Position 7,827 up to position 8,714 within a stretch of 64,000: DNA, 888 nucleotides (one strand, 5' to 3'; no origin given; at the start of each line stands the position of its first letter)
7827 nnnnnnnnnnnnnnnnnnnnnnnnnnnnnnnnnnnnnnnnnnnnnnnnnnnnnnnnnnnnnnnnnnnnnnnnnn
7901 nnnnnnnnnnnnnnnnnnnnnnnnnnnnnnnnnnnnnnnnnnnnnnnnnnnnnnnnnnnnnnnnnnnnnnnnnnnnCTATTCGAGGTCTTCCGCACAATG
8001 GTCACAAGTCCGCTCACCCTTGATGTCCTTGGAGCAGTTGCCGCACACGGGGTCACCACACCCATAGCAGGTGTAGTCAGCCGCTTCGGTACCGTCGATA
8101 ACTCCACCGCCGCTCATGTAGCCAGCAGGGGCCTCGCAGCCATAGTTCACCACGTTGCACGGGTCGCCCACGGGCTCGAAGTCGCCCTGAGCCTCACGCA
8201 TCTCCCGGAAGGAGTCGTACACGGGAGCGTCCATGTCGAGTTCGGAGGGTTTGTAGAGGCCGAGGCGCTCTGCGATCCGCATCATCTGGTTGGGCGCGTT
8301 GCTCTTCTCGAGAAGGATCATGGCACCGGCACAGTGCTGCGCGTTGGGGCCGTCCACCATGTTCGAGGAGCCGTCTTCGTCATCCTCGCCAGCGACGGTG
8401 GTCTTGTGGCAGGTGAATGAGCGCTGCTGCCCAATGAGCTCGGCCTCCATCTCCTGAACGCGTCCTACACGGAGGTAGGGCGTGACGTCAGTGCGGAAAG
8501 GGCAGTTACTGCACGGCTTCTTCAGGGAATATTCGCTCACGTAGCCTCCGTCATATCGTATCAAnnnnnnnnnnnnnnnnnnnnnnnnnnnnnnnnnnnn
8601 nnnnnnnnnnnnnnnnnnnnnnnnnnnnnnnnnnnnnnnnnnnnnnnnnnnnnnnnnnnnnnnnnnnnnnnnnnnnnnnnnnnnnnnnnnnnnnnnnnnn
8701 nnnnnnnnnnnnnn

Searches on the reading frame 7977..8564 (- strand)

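Call 25: search_protein_families(library=pfam, proteins=[window:7977-8564:-], max_evalue=0.001)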
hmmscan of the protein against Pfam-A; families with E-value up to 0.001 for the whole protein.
window:7977-8564:- (195 aa): 1 family
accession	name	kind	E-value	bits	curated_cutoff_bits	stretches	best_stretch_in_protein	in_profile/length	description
PF19800.4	DUF6283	-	6.3e-07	30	27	0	14-56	3-47/115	Family of unknown function (DUF6283)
